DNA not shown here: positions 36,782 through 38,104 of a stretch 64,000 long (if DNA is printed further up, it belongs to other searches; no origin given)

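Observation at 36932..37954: E1-like enzyme carries a C-terminal extra domain, possibly ubiquitin-fold (UFD)-like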

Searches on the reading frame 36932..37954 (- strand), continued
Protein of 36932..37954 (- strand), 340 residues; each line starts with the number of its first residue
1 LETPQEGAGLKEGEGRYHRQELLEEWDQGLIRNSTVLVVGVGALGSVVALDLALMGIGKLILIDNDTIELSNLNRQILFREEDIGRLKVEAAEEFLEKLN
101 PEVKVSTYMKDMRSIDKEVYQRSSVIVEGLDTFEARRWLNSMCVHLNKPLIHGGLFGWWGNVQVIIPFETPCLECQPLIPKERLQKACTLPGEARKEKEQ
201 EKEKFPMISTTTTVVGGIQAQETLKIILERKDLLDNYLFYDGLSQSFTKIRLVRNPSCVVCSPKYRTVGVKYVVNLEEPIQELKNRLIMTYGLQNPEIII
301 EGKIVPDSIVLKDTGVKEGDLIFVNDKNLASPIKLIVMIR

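Call 28: predict_structure(alignment_id=A1)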
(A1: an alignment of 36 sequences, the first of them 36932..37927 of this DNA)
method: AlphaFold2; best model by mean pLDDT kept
length: 331 residues; sequences in the alignment: 36
mean_pLDDT: 86.5   pTM: 0.76
mean pLDDT of the five models: 86.5, 85.9, 83.4, 82.4, 82.2
residues with pLDDT >= 90: 203; 70-90: 88; 50-70: 14; < 50: 26
segments of 3 or more residues with pLDDT < 50: 1-3, 170-179, 188-198
pLDDT, mean of each block of 10 residues (from residue 1): 65 86 98 96 97 96 88 96 97 97 91 96 86 92 90 93 75 44 52 48 93 97 91 91 85 75 93 95 92 91 92 90 88 84
secondary structure, 60 per line:
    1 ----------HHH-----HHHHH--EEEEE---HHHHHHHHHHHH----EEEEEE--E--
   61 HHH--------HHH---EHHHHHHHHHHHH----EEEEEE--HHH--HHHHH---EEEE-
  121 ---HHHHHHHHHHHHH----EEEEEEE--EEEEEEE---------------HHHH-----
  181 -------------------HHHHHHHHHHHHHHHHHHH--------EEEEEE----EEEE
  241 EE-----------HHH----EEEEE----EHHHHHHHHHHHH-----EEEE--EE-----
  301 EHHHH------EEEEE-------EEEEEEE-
elements in order: H19-23 E26-30 H34-45 E50-55 H79-90 E95-100 H108-112 E116-119 H124-136 E141-147 E150-156 H172-175 H200-218 E227-232 E237-242 E261-265 H271-282 E288-291 H302-305 E312-316 E324-330

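Call 39: find_encoding_contigs(protein=P0003, flank=6000, max_places=2)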
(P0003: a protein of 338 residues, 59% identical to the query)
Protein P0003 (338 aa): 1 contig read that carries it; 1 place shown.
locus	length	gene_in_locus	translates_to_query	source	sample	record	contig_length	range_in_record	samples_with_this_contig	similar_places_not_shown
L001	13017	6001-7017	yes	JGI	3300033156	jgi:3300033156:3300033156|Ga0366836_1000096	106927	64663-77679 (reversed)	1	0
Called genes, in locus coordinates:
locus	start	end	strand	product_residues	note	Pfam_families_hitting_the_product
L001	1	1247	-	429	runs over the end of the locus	-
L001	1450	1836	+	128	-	PF01984:dsDNA_bind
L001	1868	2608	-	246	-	PF04157:EAP30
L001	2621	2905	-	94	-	-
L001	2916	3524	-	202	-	PF03997:VPS28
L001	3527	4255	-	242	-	PF00179:UQ_con, PF05743:UEV (weak)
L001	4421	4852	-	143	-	-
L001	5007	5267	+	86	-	PF14446:Prok-RING_1 (faint), PF13639:zf-RING_2 (weak)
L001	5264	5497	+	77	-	PF00240:ubiquitin, PF11976:Rad60-SLD, PF18037:Ubiquitin_5 (weak)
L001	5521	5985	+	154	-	PF00179:UQ_con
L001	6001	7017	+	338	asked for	PF00899:ThiF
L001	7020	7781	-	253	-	PF13240:Zn_Ribbon_1 (weak), PF13248:Zn_ribbon_3 (faint), PF04893:Yip1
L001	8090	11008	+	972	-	PF00133:tRNA-synt_1, PF01406:tRNA-synt_1e (faint), PF09334:tRNA-synt_1g, PF13603:tRNA-synt_1_2, PF09334:tRNA-synt_1g (weak), PF08264:Anticodon_1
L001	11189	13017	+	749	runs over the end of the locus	PF00270:DEAD, PF00271:Helicase_C, PF09369:MZB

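Call 40: find_encoding_contigs(protein=P0001, flank=3000, max_places=2)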
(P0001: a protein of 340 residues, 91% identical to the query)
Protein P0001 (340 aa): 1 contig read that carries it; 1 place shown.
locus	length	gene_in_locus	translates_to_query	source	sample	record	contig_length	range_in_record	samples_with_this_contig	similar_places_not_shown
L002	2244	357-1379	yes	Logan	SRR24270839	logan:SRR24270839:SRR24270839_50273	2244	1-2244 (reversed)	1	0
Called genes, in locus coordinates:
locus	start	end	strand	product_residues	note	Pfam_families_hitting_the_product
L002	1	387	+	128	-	?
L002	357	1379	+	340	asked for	PF00899:ThiF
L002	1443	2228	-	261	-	PF04893:Yip1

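Call 41: fold_search(model_id=the predicted structure, library=pdb)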
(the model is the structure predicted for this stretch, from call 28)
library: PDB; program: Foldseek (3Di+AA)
matches with E <= 10: 1856; with E <= 0.001: 248
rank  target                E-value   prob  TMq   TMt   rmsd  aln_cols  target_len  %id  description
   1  2nvu_B                7.6e-27  1.00  0.73  0.33   7.2       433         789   24  Structure of APPBP1-UBA3~NEDD8-NEDD8-MgATP-Ubc12(C111A), a trapped ubiquitin-like protein activation complex (released 2007-01-30)
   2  3gzn_B                1.5e-25  1.00  0.63  0.50  12.0       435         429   24  Structure of NEDD8-activating enzyme in complex with NEDD8 and MLN4924 (released 2010-02-02)
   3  3dbl_F                5.2e-25  1.00  0.63  0.49  11.6       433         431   24  Structural Dissection of a Gating Mechanism Preventing Misactivation of Ubiquitin by NEDD8's E1 (APPBP1-UBA3Arg190wt-N (released 2008-08-12)
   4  3dbh_F                7.7e-24  1.00  0.64  0.50  11.8       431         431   24  Structural Dissection of a Gating Mechanism Preventing Misactivation of Ubiquitin by NEDD8's E1 (APPBP1-UBA3Arg190Ala- (released 2008-08-12)
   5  3dbr_B                1.3e-23  1.00  0.63  0.49  12.0       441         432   24  Structural Dissection of a Gating Mechanism Preventing Misactivation of Ubiquitin by NEDD8's E1 (APPBP1-UBA3Arg190Gln- (released 2008-08-12)
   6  6h78_H                1.7e-23  1.00  0.62  0.72   4.7       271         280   28  E1 enzyme for ubiquitin like protein activation. (released 2018-10-31)
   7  3dbl_B                3.0e-23  1.00  0.61  0.47  11.9       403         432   24  Structural Dissection of a Gating Mechanism Preventing Misactivation of Ubiquitin by NEDD8's E1 (APPBP1-UBA3Arg190wt-N (released 2008-08-12)
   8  3dbh_B                4.9e-23  1.00  0.64  0.50  12.0       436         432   24  Structural Dissection of a Gating Mechanism Preventing Misactivation of Ubiquitin by NEDD8's E1 (APPBP1-UBA3Arg190Ala- (released 2008-08-12)
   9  1tt5_B                4.9e-23  1.00  0.64  0.52  11.5       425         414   24  Structure of APPBP1-UBA3-Ubc12N26: a unique E1-E2 interaction required for optimal conjugation of the ubiquitin-like p (released 2004-09-14)
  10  3dbr_D                5.2e-23  1.00  0.63  0.49  11.8       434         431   25  Structural Dissection of a Gating Mechanism Preventing Misactivation of Ubiquitin by NEDD8's E1 (APPBP1-UBA3Arg190Gln- (released 2008-08-12)
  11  6h78_B                9.0e-23  1.00  0.62  0.73   4.3       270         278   28  E1 enzyme for ubiquitin like protein activation. (released 2018-10-31)
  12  6h78_C                9.0e-23  1.00  0.62  0.71   6.0       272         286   29  E1 enzyme for ubiquitin like protein activation. (released 2018-10-31)
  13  1zud_1                2.0e-22  1.00  0.63  0.88   3.8       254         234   30  Structure of ThiS-ThiF protein complex (released 2006-01-31)
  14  6h77_B                3.7e-22  1.00  0.63  0.68  16.6       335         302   24  E1 enzyme for ubiquitin like protein activation in complex with UBL (released 2018-10-31)
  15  6h78_D                4.4e-22  1.00  0.61  0.73   3.9       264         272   30  E1 enzyme for ubiquitin like protein activation. (released 2018-10-31)
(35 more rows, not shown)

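Call 57: find_related_loci(query=A1, collection=genome_contigs, flank=3000)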
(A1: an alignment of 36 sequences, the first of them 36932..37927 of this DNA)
Query A1 (331 aa) in genome_contigs; peptide patterns used: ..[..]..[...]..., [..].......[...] (x = any residue, [..] = any of these).
65 stretches matched a pattern; 50 encode a relative of the query (tblastn E <= 1e-3); 50 distinct loci.
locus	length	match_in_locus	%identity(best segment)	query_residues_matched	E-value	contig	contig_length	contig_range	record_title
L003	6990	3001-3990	86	1-330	0e+0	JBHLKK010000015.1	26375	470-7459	MAG: Candidatus Hodarchaeota archaeon isolate DZ1B.307 DZ1B.307@4461, whole genome shotgun sequence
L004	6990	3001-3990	86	1-330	0e+0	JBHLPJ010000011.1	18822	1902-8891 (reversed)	MAG: Promethearchaeota archaeon isolate H2M.176 H2M.176@2303, whole genome shotgun sequence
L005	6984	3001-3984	59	5-330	7e-132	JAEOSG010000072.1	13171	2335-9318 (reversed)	MAG: Candidatus Baldrarchaeota archaeon isolate Yap30.bin4.67 contig_1224, whole genome shotgun sequence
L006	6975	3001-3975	58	7-330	9e-132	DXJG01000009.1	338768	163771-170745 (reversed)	MAG TPA_asm: Candidatus Baldrarchaeota archaeon isolate MAG_95 contig_6642, whole genome shotgun sequence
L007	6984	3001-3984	58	4-330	3e-131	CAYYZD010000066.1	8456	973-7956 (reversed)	MAG TPA_asm: uncultured archaeon isolate binchicken_co6_428 genome assembly, contig: NODE_10729_length_8456_cov_5.533865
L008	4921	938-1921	59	5-330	1e-130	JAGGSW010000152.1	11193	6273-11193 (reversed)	MAG: Candidatus Odinarchaeota archaeon isolate AUK032 PB_MANV_032_c_000000000330, whole genome shotgun sequence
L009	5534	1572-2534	59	5-326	2e-128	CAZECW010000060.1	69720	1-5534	MAG TPA_asm: uncultured archaeon isolate SRP231805_co4_171 genome assembly, contig: k141_238421, whole genome shotgun se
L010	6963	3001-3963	58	5-326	9e-128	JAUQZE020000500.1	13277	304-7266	MAG: Candidatus Freyarchaeota archaeon isolate SQRJ_82 k255_740319, whole genome shotgun sequence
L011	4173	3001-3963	58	5-326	8e-128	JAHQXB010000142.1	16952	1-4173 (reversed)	MAG: Candidatus Jordarchaeia archaeon isolate RPF2 contig_124_1578_length_16952_read_count_56084, whole genome shotgun s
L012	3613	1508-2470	58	5-326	2e-130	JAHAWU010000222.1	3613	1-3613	MAG: Candidatus Jordarchaeia archaeon isolate QZM_A3 QZM_A3_scaffold_16120_curated, whole genome shotgun sequence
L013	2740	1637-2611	57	1-326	5e-132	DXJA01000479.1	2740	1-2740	MAG TPA_asm: Candidatus Jordarchaeum madagascariense isolate EB_bin_7 k141_308948, whole genome shotgun sequence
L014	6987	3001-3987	56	1-326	8e-126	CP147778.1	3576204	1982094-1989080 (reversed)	MAG: Candidatus Freyarchaeota archaeon SRVP19_Freyarchaeia-1 chromosome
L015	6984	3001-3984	54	3-331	9e-121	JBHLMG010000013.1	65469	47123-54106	MAG: Promethearchaeota archaeon isolate DZ2M.269 DZ2M.269@1007, whole genome shotgun sequence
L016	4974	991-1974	52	3-331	2e-119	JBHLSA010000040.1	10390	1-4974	MAG: Candidatus Thorarchaeota archaeon isolate TM2M.154 TM2M.154@14064, whole genome shotgun sequence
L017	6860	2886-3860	53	7-331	9e-117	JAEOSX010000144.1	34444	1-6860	MAG: Candidatus Hermodarchaeota archaeon isolate YT_063 k127_27615218, whole genome shotgun sequence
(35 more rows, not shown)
